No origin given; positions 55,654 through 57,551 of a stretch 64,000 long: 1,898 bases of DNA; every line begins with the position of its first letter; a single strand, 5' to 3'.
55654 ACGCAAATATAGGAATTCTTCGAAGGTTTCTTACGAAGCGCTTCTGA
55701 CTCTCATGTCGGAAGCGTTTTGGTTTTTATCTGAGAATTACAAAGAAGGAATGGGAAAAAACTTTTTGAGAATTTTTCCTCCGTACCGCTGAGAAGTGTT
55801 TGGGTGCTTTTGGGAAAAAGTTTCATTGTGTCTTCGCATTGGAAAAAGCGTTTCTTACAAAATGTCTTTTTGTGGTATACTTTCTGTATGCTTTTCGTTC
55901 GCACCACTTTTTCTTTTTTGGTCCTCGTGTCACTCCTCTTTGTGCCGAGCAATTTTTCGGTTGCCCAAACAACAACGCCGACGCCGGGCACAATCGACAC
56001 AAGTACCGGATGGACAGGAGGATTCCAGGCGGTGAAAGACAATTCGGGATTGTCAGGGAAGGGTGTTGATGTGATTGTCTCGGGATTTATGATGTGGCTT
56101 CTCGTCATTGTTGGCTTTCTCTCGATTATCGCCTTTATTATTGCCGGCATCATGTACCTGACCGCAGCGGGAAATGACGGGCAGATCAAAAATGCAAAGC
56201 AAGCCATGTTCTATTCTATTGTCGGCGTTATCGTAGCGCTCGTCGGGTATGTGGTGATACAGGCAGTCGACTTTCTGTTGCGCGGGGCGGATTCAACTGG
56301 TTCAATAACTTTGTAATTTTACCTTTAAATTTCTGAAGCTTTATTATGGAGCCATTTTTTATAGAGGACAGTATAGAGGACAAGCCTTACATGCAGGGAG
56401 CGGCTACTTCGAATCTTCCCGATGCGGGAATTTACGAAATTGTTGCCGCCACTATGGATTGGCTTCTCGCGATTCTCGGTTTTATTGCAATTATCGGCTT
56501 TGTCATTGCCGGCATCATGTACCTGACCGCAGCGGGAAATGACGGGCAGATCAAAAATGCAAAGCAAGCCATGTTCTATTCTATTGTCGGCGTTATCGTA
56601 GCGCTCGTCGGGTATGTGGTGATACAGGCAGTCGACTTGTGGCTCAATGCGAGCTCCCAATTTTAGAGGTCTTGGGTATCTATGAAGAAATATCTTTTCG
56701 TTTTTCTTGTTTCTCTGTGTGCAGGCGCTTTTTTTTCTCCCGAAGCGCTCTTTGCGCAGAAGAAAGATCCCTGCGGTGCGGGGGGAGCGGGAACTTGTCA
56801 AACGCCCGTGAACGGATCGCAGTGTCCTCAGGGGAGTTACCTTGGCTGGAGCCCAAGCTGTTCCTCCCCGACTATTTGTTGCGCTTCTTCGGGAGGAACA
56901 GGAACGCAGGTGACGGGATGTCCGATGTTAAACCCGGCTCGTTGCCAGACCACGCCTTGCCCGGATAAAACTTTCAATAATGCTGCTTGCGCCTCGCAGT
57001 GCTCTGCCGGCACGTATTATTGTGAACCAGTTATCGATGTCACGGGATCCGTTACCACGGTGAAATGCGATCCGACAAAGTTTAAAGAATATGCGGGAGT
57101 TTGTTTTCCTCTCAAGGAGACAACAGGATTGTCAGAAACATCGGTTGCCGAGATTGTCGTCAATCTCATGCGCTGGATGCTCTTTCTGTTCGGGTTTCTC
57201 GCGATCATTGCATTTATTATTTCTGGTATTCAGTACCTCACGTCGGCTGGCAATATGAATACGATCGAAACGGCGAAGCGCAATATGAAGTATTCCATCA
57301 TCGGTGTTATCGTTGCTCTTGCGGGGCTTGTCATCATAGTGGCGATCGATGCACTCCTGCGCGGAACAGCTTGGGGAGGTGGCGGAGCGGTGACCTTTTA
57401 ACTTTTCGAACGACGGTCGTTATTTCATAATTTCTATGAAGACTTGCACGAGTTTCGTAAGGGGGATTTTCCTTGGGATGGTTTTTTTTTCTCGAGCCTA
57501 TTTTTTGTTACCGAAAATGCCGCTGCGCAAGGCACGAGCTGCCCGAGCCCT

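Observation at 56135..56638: Perfect 139-bp direct repeat between adjacent pilin-module genes P5 and P6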

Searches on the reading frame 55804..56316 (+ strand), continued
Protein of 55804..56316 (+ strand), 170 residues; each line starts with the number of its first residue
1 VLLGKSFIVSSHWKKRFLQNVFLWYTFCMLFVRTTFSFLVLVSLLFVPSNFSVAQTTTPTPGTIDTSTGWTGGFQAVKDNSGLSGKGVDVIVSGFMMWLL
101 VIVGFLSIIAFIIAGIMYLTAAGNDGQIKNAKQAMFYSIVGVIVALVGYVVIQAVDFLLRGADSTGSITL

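Call 44: find_related_loci(query=window:55888-56316:+, collection=metagenome_contigs, flank=3000)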
Query window:55888-56316:+ (142 aa) in metagenome_contigs; peptide patterns used: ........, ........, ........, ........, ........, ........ (x = any residue, [..] = any of these).
209 stretches matched a pattern; 21 encode a relative of the query (tblastn E <= 1e-3); 21 distinct loci.
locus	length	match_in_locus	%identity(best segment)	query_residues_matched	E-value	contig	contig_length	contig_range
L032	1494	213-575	70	13-137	1e-38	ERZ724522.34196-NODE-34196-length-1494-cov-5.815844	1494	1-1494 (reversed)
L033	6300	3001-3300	57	21-133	2e-33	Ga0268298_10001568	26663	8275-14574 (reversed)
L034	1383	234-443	73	63-132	2e-26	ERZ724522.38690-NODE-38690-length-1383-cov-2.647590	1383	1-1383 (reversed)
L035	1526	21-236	71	63-134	3e-26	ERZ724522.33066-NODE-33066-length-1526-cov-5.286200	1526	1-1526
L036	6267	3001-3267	52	42-133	7e-25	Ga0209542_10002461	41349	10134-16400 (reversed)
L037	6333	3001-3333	43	8-134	2e-23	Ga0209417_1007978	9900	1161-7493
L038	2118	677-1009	43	8-134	2e-23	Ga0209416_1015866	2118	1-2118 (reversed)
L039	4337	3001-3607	62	50-133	2e-23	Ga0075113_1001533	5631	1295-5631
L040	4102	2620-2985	38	9-136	7e-23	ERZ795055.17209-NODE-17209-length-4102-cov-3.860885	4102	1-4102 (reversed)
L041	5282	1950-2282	43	8-134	2e-22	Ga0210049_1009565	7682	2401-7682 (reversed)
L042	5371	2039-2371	43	8-134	2e-22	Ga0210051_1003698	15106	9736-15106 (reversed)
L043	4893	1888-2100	58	63-133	6e-22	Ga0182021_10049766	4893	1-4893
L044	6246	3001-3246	51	51-132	6e-20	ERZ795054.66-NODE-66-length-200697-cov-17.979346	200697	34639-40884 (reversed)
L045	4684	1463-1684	47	59-132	2e-19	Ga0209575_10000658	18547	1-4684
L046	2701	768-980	52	63-133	2e-18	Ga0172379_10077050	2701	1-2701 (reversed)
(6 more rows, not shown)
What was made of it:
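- Tried and rejected: The single metagenome scan was used instead to collect more arrays (call 44).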

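Call 47: predict_structure(alignment_id=A2)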
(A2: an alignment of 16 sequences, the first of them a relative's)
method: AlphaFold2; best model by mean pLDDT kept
length: 106 residues; sequences in the alignment: 16
mean_pLDDT: 73.7   pTM: 0.43
mean pLDDT of the five models: 73.7, 70.1, 68.0, 67.2, 66.3
residues with pLDDT >= 90: 7; 70-90: 66; 50-70: 29; < 50: 4
segments of 3 or more residues with pLDDT < 50: none
pLDDT, mean of each block of 10 residues (from residue 1): 54 51 60 80 88 84 75 83 88 82 60
secondary structure, 60 per line:
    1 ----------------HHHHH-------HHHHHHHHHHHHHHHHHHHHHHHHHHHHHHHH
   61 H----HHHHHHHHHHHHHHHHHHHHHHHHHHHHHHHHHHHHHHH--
elements in order: H17-21 H29-61 H66-104
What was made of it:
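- On VirB2-like T4SS pilin (Pfam PF18895 T4SS_pilin): The AlphaFold2 model of P6 has helices 29-61 and 66-104, mean pLDDT 73.7 (call 47).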

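Call 50: fold_search(model_id=the predicted structure, library=pdb)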
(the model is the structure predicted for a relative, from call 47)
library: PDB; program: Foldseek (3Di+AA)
matches with E <= 10: 0; with E <= 0.001: 0
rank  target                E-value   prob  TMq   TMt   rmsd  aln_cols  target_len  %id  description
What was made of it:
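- On VirB2-like T4SS pilin (Pfam PF18895 T4SS_pilin): Foldseek against the PDB gave no matches (call 50).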

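Call 56: list_cluster_members(proteins=[P0005, P0013, P0001, P0012, P0007, P0011])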
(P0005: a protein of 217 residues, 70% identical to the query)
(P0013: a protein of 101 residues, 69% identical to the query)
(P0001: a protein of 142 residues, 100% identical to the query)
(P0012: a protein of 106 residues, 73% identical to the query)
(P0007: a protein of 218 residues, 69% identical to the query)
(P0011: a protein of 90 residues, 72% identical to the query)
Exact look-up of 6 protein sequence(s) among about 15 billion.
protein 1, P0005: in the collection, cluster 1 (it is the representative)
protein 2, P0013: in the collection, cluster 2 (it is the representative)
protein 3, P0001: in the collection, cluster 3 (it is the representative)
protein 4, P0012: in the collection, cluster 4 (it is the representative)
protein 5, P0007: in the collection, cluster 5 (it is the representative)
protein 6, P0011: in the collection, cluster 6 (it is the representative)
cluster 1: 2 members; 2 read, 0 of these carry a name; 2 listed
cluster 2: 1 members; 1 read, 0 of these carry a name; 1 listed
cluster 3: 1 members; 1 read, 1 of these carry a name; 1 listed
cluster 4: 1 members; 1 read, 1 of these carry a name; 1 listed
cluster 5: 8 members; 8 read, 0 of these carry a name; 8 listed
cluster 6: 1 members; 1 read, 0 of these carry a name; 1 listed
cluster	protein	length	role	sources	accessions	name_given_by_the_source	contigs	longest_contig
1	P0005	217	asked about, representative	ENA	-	-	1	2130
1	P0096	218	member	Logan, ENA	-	-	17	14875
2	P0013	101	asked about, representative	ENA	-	-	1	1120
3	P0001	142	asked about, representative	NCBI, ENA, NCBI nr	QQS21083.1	MAG: hypothetical protein IPL87_00915 [Candidatus Moraniibacteriota bacterium] | MAG: hypothetical protein IPL87_00915 [Candidatus Moranbacteria bacterium]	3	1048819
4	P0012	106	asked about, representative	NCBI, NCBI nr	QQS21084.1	MAG: hypothetical protein IPL87_00920 [Candidatus Moraniibacteriota bacterium] | MAG: hypothetical protein IPL87_00920 [Candidatus Moranbacteria bacterium]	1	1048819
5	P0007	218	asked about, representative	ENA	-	-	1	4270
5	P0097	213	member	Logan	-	-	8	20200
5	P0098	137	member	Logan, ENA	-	-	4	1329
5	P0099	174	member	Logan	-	-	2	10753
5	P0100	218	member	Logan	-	-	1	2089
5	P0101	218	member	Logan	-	-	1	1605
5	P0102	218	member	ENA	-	-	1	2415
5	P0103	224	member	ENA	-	-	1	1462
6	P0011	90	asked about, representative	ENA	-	-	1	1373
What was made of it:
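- Tried and rejected: Cluster listings gave single-member clusters (call 56).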

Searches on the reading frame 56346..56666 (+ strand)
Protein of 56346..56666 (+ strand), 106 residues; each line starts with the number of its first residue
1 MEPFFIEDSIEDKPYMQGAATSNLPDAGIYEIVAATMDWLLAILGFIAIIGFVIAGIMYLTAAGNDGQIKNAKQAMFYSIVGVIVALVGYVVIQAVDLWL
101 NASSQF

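Call 6: search_protein_families(library=pfam, proteins=[window:56346-56666:+], max_evalue=0.01)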
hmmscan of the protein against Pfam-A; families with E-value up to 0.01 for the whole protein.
window:56346-56666:+ (106 aa): 2 families
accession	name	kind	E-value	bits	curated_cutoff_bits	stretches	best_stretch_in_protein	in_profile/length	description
PF18895.5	T4SS_pilin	-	2.3e-08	34.4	26.6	1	28-88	4-63/71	Type IV secretion system pilin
PF07331.16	TctB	-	0.0055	17.3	29.1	1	28-93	67-128/137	Tripartite tricarboxylate transporter TctB family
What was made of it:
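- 56346..56666 (+): P6, a 106-aa VirB2-like pilin (QQS21084.1, IPL87_00920): no signal peptide, two-helix core, own tail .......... PF18895 at 34.4 bits (call 6).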

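Call 9: find_encoding_contigs(protein=window:56346-56666:+, flank=10000, max_places=10)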
Protein window:56346-56666:+ (106 aa): no gene with exactly this product is on record in the collection.

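Call 10: find_encoding_contigs(protein=window:56391-56666:+, flank=10000, max_places=10)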
Protein window:56391-56666:+ (91 aa): no gene with exactly this product is on record in the collection.
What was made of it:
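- Tried and rejected: Both possible starts returned nothing (calls 9, 10), so no independent contig spans copy 2 completely.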

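Call 67: find_homologous_proteins(query=window:56346-56666:+, max_evalue=1e-15)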
Query window:56346-56666:+ (106 aa): 152 proteins with E <= 1e-15 among 159 candidates; the best 120 are listed.
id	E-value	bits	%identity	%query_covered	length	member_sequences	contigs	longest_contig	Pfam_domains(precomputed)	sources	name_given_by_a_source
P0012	1.6e-60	219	100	100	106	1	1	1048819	PF18895.6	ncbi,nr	ncbi:MAG: hypothetical protein IPL87_00920 [Candidatus Moraniibacteriota bacterium]|nr:MAG: hypothet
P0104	1.6e-38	149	74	88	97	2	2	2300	PF18895.6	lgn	-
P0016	2.2e-38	148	75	90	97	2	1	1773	PF18895.6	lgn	-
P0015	1.1e-37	146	75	91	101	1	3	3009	PF18895.6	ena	-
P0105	1.4e-37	146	77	90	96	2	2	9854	PF18895.6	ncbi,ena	-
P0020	3.1e-37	145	77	86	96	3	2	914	PF18895.6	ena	-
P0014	3.4e-37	145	77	86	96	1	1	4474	PF18895.6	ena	-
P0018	3.6e-37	145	70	98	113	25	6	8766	PF18895.6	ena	-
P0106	5.4e-37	144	73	90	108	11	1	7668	PF18895.6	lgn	-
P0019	1.7e-36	142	76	86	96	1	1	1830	PF18895.6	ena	-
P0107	3.7e-36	141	74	89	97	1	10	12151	PF18895.6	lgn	-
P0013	3.9e-36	141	75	87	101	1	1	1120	PF18895.6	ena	-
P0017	4.0e-36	141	76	86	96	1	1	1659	PF18895.6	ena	-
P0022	6.2e-35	137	72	90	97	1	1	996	PF18895.6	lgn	-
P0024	9.6e-35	137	71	89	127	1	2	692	PF18895.6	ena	-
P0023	1.2e-34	136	67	95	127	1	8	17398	PF18895.6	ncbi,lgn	-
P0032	1.6e-34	136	71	89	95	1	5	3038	PF18895.6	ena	-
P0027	4.4e-34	135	66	95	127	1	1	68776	PF18895.6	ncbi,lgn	-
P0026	4.7e-34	135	66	95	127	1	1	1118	PF18895.6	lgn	-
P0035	7.0e-34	134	72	87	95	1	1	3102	PF18895.6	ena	-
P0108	1.2e-33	133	71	90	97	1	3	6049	PF18895.6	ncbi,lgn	-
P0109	3.1e-33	132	69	86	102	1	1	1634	PF18895.6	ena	-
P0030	6.3e-32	128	66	90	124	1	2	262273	PF18895.6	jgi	jgi:hypothetical protein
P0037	6.5e-32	128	73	84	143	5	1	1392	PF18895.6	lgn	-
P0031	6.5e-32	128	66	90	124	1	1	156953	PF18895.6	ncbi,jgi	-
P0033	8.9e-32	127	65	90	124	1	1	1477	PF18895.6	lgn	-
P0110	1.3e-31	127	62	95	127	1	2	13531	PF18895.6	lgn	-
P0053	6.0e-31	125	69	84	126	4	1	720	PF18895.6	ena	-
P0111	2.1e-30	123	68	83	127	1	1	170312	PF18895.6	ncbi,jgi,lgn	-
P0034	8.9e-30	121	68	83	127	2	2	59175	PF18895.6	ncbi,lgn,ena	-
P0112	1.9e-29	120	64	90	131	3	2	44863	PF18895.6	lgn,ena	-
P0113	1.9e-29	120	63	90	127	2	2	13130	PF18895.6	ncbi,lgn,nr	ncbi:MAG: hypothetical protein E6P95_01000 [Candidatus Moraniibacteriota bacterium]|nr:MAG: hypothet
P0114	6.1e-29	118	69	84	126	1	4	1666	PF18895.6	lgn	-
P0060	6.7e-29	118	59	91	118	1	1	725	PF18895.6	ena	-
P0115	6.8e-29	118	69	81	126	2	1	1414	PF18895.6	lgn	-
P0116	1.5e-28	117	67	76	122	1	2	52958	PF18895.6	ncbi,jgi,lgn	jgi:hypothetical protein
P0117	1.8e-28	117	61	90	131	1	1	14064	PF18895.6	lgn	-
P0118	2.2e-28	116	67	81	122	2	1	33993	PF18895.6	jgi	-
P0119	2.7e-28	116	69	82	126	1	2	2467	PF18895.6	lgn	-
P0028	2.9e-28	116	71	82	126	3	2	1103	PF18895.6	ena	-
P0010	2.9e-28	116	67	80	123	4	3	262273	PF18895.6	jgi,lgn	jgi:hypothetical protein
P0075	3.0e-28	116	69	82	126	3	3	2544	PF18895.6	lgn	-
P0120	3.1e-28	116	65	83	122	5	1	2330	PF18895.6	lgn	-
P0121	3.1e-28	116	68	83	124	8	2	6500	PF18895.6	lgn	-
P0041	3.2e-28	116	68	83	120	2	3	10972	PF18895.6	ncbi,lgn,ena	ncbi:MAG: hypothetical protein AAB708_00795 [Patescibacteria group bacterium]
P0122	3.2e-28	116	66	81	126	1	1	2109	PF18895.6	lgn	-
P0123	3.3e-28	116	69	82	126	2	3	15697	PF18895.6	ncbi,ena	-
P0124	3.4e-28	116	65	83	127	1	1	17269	PF18895.6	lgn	-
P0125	4.6e-28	115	67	83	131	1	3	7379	PF18895.6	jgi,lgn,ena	jgi:hypothetical protein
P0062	6.4e-28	115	66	82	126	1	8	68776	PF18895.6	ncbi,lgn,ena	-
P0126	6.7e-28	115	60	83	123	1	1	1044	PF18895.6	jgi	jgi:cytochrome b subunit of formate dehydrogenase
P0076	7.9e-28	115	67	82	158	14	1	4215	PF18895.6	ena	-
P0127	8.5e-28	114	66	83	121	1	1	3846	PF18895.6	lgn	-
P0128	1.1e-27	114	65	83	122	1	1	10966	PF18895.6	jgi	jgi:small-conductance mechanosensitive channel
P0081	1.2e-27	114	69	82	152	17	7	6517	PF18895.6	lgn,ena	-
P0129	1.3e-27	114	64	83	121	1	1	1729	PF18895.6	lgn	-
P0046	1.3e-27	114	64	86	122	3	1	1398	PF18895.6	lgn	-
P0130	1.5e-27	114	64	83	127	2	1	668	PF18895.6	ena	-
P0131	1.8e-27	113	65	83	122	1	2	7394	PF18895.6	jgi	jgi:multisubunit Na+/H+ antiporter MnhB subunit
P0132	1.8e-27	113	65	83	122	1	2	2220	PF18895.6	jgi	jgi:multisubunit Na+/H+ antiporter MnhB subunit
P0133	2.0e-27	113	66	83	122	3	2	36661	PF18895.6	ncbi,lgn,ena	-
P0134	2.1e-27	113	68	83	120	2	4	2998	PF18895.6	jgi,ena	-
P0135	2.7e-27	113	70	79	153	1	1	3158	PF18895.6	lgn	-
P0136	2.7e-27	113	64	84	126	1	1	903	PF18895.6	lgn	-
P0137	3.7e-27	112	70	78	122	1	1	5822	PF18895.6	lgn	-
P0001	5.2e-27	112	73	77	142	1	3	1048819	PF18895.6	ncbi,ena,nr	ncbi:MAG: hypothetical protein IPL87_00915 [Candidatus Moraniibacteriota bacterium]|nr:MAG: hypothet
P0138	8.0e-27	111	63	82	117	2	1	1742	PF18895.6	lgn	-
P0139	9.2e-27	111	69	82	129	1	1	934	PF18895.6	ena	-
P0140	1.3e-26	111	65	83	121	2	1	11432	PF18895.6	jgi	jgi:hypothetical protein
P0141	1.9e-26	110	64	80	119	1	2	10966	PF18895.6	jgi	jgi:multisubunit Na+/H+ antiporter MnhB subunit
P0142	2.2e-26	110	67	75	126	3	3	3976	PF18895.6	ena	-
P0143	2.5e-26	110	64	82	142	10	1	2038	PF18895.6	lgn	-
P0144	3.8e-26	109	62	80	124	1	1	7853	PF18895.6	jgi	jgi:small-conductance mechanosensitive channel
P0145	4.6e-26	109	63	86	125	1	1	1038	PF18895.6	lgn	-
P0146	7.6e-26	108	77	66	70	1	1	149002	PF18895.6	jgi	jgi:hypothetical protein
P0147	8.3e-26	108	63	82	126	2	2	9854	PF18895.6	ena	-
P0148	8.9e-26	108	65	83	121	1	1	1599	PF18895.6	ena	-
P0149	9.9e-26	108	62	86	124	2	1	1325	PF18895.6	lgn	-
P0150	1.1e-25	108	56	94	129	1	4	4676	PF18895.6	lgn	-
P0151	1.2e-25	108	65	81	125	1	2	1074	PF18895.6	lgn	-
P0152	1.3e-25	107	52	98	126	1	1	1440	PF18895.6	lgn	-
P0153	1.6e-25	107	59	85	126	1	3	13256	PF18895.6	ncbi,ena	-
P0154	2.2e-25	107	62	80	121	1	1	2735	PF18895.6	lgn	-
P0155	2.7e-25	106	61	78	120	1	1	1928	PF18895.6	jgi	jgi:hypothetical protein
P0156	3.4e-25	106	61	80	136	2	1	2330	PF18895.6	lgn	-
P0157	3.8e-25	106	61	82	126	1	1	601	PF18895.6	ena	-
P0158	4.6e-25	106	62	82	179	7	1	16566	PF18895.6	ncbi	-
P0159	5.0e-25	106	63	82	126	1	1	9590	PF18895.6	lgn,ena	-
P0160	5.1e-25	106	67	79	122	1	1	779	PF18895.6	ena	-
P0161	7.3e-25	105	60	85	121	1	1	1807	PF18895.6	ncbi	-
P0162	9.8e-25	105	69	71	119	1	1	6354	PF18895.6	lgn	-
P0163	1.5e-24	104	59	83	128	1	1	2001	PF18895.6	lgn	-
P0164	1.6e-24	104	61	83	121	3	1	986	PF18895.6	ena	-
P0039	1.7e-24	104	63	83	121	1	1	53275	PF18895.6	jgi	jgi:hypothetical protein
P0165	1.7e-24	104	67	76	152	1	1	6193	PF18895.6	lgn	-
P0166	1.9e-24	104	64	81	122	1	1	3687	PF18895.6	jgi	jgi:hypothetical protein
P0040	2.8e-24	103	63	83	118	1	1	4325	PF18895.6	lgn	-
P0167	2.8e-24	103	59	82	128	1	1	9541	PF18895.6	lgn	-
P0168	2.8e-24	103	59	82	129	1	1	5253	PF18895.6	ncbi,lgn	-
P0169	4.8e-24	102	56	90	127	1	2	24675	PF18895.6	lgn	-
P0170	5.8e-24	102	61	82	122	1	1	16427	PF18895.6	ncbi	ncbi:MAG: pilin [Candidatus Moraniibacteriota bacterium]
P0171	6.8e-24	102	59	85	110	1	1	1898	PF18895.6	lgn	-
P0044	8.9e-24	102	60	81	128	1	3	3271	PF18895.6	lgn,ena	-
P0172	1.1e-23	101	60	83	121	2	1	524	PF18895.6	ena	-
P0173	1.1e-23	101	61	83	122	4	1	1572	PF18895.6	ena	-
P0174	1.2e-23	101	74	66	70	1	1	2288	PF18895.6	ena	-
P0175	1.9e-23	100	59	85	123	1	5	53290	PF18895.6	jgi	jgi:succinate dehydrogenase/fumarate reductase cytochrome b subunit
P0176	2.7e-23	100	58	79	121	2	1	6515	PF18895.6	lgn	-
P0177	4.8e-23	99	58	86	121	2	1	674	PF18895.6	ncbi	-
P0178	7.3e-23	99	63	78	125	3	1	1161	PF18895.6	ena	-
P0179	8.5e-23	98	62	77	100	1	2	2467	PF18895.6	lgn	-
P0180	1.0e-22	98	56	85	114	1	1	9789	PF18895.6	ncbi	-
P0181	3.2e-22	97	59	80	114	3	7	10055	PF18895.6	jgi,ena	jgi:uncharacterized membrane protein YjgN (DUF898 family)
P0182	7.1e-22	95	75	65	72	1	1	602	PF18895.6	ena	-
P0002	1.5e-21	94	62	77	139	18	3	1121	PF18895.6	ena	-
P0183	3.3e-21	93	59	83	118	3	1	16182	PF18895.6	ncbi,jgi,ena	-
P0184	4.1e-21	93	60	77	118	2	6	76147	PF18895.6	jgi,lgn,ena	jgi:hypothetical protein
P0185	8.3e-21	92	62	80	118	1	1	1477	PF18895.6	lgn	-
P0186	9.8e-21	92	69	66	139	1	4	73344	PF18895.6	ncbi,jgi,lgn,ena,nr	ncbi:MAG: pilin [Candidatus Moranbacteria bacterium]|jgi:hypothetical protein|nr:pilin [Candidatus M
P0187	1.0e-20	92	56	80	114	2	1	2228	PF18895.6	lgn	-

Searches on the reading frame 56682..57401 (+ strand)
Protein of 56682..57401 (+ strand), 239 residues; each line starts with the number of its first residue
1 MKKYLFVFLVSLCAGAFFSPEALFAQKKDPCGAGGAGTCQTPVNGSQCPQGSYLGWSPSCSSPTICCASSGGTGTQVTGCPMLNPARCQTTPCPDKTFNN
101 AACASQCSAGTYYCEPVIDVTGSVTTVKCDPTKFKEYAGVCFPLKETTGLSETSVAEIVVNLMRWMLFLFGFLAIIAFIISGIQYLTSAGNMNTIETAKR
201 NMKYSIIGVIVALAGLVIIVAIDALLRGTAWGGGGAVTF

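Call 6: search_protein_families(library=pfam, proteins=[window:56682-57401:+], max_evalue=0.01)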
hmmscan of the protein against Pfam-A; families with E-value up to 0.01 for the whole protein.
window:56682-57401:+ (239 aa): 1 family
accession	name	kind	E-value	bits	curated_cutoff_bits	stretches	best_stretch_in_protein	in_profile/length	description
PF18895.5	T4SS_pilin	-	6.7e-07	29.7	26.6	1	153-220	3-69/71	Type IV secretion system pilin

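Call 13: find_encoding_contigs(protein=window:56682-57401:+, flank=10000, max_places=10)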
Protein window:56682-57401:+ (239 aa): 3 contigs read that carry it; 3 places shown.
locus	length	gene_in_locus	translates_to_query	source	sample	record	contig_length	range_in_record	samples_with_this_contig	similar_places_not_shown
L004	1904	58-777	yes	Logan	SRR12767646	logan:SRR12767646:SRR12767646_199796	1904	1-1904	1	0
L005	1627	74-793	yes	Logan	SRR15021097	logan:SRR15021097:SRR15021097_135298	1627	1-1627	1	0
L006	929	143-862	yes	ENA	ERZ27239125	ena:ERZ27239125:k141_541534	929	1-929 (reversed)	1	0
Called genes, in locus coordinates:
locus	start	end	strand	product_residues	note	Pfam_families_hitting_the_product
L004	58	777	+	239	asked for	PF18895:T4SS_pilin (weak)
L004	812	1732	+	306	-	PF18895:T4SS_pilin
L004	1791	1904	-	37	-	?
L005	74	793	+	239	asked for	PF18895:T4SS_pilin (weak)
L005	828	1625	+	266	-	?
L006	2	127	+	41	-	?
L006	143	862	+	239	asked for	PF18895:T4SS_pilin (weak)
